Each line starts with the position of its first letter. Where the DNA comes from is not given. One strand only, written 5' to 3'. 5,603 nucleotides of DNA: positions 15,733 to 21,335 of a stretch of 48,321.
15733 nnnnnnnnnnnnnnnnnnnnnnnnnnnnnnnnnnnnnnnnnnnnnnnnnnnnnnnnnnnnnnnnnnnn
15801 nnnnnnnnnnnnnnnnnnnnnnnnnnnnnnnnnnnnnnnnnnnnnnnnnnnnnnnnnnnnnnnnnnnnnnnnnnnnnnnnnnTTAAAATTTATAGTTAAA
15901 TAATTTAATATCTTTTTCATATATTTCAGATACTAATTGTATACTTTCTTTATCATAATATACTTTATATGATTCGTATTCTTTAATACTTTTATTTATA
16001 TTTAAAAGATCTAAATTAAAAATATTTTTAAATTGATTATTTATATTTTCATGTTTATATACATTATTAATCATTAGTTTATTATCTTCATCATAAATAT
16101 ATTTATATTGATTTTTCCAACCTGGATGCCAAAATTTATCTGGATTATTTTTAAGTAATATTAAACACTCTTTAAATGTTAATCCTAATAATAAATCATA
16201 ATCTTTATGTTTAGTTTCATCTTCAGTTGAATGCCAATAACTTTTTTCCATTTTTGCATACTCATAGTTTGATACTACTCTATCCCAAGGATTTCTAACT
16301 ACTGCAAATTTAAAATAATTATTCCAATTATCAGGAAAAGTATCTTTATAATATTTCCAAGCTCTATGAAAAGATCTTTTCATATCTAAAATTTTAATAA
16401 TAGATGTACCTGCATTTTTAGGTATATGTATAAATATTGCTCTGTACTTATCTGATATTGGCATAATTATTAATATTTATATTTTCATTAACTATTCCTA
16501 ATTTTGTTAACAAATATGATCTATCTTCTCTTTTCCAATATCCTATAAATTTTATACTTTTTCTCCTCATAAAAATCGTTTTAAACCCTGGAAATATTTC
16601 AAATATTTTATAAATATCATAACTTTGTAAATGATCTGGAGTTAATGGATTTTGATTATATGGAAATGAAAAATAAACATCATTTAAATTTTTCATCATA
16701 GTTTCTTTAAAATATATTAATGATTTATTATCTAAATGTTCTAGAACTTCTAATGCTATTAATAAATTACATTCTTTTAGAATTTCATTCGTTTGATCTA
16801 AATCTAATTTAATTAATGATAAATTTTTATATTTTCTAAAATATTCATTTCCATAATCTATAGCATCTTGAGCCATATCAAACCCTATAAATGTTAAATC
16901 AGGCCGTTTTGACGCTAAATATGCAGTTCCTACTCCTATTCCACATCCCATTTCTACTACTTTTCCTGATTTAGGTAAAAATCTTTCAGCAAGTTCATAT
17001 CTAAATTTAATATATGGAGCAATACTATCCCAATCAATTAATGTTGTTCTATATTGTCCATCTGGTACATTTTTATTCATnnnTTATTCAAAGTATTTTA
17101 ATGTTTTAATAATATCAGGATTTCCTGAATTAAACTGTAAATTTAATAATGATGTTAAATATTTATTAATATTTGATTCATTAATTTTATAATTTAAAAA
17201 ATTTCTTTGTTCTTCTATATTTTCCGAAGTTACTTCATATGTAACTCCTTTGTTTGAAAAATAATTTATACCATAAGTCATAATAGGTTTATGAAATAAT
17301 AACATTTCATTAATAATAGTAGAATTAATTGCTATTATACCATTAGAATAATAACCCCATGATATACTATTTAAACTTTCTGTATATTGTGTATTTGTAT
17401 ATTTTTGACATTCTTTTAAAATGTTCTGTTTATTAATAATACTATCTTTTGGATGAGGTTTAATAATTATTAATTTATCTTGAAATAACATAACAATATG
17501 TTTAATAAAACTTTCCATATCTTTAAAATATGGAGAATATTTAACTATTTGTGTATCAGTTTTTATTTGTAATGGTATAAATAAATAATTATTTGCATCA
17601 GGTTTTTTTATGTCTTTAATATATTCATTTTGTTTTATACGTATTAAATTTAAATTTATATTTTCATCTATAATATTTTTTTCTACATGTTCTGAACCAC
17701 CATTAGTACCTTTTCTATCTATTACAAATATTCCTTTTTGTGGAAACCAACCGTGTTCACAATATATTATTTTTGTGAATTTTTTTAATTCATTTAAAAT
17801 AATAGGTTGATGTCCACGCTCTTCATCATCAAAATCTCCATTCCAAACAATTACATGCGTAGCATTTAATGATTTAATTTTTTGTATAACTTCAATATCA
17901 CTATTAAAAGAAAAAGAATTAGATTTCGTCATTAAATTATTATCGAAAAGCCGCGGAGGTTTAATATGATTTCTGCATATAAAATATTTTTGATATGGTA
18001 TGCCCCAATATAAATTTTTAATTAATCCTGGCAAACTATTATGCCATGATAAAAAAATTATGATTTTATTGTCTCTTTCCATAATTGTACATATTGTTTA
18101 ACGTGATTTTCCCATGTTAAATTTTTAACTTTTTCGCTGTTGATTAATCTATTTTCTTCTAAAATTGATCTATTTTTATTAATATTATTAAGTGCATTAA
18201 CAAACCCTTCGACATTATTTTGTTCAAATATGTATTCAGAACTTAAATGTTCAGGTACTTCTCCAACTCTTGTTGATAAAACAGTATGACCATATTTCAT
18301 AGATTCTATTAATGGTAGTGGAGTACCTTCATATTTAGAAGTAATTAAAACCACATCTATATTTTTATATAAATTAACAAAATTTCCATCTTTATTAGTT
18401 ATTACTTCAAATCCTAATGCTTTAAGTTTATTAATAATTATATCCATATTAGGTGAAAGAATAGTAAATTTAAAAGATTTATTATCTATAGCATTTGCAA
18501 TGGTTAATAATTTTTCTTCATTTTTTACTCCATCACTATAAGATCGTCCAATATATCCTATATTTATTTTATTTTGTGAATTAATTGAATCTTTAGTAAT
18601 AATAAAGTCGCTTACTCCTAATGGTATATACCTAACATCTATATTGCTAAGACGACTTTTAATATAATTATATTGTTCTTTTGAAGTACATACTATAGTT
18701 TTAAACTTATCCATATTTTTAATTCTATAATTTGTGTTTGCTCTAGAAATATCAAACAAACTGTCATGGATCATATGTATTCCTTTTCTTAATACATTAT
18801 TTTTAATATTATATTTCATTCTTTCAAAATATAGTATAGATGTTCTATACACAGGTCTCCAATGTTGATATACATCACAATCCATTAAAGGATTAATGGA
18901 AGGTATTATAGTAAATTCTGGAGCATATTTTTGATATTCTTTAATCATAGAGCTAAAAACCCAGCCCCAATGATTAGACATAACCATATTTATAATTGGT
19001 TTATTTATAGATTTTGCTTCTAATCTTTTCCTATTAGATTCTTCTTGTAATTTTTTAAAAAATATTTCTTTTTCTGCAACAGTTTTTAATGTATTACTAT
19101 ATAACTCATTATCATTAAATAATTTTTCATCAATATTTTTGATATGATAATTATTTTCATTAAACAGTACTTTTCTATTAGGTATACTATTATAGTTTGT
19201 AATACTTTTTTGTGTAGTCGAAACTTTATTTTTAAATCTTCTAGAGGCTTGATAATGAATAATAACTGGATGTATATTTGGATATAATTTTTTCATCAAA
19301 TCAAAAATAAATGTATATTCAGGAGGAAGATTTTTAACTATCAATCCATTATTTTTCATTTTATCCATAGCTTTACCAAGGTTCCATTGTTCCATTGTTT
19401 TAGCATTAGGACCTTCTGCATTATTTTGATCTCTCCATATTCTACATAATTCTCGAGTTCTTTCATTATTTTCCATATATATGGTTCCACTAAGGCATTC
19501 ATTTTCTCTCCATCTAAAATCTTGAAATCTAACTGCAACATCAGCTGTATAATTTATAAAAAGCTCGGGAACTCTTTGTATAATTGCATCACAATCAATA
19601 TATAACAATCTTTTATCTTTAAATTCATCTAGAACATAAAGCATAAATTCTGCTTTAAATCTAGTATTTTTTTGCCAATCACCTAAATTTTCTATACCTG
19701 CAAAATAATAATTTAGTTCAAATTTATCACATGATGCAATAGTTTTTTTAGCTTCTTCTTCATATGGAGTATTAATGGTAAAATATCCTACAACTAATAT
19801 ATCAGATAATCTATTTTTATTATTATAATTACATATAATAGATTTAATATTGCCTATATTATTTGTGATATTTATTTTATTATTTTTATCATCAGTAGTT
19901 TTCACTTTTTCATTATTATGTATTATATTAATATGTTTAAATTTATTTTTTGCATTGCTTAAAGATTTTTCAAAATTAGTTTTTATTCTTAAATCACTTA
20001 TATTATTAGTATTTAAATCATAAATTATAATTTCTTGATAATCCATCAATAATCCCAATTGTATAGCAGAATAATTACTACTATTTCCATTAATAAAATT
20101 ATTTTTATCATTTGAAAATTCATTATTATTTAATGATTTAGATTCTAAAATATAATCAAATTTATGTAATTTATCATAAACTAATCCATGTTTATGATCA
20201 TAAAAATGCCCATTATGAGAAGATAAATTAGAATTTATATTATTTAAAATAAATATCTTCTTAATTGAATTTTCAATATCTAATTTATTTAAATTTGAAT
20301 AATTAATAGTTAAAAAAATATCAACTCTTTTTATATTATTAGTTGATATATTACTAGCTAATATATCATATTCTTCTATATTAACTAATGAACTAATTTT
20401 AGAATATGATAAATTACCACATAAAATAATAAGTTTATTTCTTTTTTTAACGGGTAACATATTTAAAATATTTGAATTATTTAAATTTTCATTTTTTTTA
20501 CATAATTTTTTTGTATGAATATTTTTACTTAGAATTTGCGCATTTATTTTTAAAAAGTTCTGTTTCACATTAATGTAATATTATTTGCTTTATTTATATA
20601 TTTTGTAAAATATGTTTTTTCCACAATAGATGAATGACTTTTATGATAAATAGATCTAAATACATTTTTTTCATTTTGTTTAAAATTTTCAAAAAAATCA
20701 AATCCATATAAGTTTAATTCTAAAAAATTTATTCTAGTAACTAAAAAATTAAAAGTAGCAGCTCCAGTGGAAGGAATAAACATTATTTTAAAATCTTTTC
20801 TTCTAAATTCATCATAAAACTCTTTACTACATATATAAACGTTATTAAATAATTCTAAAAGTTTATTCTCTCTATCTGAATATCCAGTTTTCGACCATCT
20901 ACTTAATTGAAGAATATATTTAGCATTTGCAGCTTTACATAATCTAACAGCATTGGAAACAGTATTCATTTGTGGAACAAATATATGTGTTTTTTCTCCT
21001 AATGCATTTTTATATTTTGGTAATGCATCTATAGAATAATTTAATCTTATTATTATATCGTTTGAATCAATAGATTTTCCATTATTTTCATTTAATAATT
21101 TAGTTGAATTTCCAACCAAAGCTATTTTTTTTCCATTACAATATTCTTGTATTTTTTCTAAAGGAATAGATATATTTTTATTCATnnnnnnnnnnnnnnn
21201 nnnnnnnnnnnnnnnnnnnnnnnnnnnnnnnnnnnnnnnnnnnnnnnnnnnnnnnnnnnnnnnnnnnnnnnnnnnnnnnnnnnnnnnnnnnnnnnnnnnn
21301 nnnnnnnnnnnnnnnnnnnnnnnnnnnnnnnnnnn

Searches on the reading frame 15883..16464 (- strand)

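Call 47: search_protein_families(library=pfam, proteins=[window:15883-16464:-], max_evalue=0.01)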
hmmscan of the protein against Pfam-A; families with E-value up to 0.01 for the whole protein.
window:15883-16464:- (193 aa): 1 family
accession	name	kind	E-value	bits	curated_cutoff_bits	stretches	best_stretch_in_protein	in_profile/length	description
PF03567.20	Sulfotransfer_2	-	1.9e-12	48.3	22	1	3-192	5-252/252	Sulfotransferase family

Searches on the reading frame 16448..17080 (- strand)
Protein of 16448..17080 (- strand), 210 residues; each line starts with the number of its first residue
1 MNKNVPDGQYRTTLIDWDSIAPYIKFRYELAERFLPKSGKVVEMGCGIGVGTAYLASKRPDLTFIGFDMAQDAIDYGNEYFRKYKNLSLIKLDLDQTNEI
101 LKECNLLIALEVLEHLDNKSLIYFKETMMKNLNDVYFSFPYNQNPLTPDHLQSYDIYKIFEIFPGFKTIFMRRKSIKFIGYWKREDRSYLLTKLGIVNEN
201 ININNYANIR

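Call 47: search_protein_families(library=pfam, proteins=[window:16448-17080:-], max_evalue=0.01)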
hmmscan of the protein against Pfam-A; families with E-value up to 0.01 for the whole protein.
window:16448-17080:- (210 aa): 9 families
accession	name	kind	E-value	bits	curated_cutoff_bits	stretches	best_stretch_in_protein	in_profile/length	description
PF08242.18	Methyltransf_12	-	2.7e-08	34.9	30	1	42-119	1-81/98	Methyltransferase domain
PF13649.12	Methyltransf_25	-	8e-08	33.3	27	1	41-123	1-84/97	Methyltransferase domain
PF13847.12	Methyltransf_31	-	2.5e-06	27.7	27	1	38-123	4-94/145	Methyltransferase domain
PF02390.23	Methyltransf_4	-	7.7e-06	25.9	24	1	41-101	5-68/173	Putative methyltransferase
PF13489.12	Methyltransf_23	-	1.5e-05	25.2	27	1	29-119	15-97/164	Methyltransferase domain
PF08241.18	Methyltransf_11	-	0.00013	22.9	21.2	1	43-119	2-76/95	Methyltransferase domain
PF05175.20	MTS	-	0.00027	21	23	1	37-85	31-79/170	Methyltransferase small domain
PF02353.26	CMAS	-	0.0022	17.8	27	1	25-132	50-156/273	Mycolic acid cyclopropane synthetase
PF05401.17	NodS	-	0.0065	16.8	24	1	38-120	44-123/201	Nodulation protein S (NodS)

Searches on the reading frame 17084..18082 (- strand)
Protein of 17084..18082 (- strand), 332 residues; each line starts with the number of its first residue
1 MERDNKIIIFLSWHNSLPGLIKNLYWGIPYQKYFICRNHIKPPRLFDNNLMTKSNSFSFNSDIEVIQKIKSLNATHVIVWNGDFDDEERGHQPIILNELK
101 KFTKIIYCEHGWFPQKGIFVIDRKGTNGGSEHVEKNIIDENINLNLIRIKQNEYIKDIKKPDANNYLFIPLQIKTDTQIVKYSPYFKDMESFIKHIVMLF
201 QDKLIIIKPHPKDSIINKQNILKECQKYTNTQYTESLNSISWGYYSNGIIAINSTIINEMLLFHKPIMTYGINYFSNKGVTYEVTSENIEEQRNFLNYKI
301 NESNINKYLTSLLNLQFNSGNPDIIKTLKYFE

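Call 47: search_protein_families(library=pfam, proteins=[window:17084-18082:-], max_evalue=0.01)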
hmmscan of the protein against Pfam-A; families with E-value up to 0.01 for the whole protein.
window:17084-18082:- (332 aa): 1 family
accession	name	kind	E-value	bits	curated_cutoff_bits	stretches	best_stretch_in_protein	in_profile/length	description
PF05159.20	Capsule_synth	-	6.9e-15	55.7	20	1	154-306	135-297/310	Capsule polysaccharide biosynthesis protein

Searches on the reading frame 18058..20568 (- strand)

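Call 47: search_protein_families(library=pfam, proteins=[window:18058-20568:-], max_evalue=0.01)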
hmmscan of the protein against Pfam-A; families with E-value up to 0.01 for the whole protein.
window:18058-20568:- (836 aa): 2 families
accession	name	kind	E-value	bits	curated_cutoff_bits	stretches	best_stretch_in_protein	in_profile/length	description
PF13692.12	Glyco_trans_1_4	-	1.4e-10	42.1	27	1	669-796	3-139/142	Glycosyl transferases group 1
PF00534.26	Glycos_transf_1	-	1.4e-10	41.4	26.4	1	726-805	81-162/172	Glycosyl transferases group 1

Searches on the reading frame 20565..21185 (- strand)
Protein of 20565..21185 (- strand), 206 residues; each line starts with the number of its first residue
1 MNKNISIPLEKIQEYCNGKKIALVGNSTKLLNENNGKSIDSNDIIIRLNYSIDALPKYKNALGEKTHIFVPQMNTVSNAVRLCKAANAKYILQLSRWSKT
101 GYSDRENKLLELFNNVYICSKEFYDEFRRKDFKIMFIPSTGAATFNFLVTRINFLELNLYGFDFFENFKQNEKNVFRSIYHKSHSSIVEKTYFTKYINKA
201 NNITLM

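Call 22: search_protein_families(library=pfam, proteins=[window:20565-21185:-], max_evalue=0.01)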
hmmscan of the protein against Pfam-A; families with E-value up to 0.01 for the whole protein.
window:20565-21185:- (206 aa): 1 family
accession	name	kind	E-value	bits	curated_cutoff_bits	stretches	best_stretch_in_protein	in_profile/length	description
PF00777.23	Glyco_transf_29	-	1.9e-09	37.8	23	1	20-79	56-113/272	Glycosyltransferase family 29 (sialyltransferase)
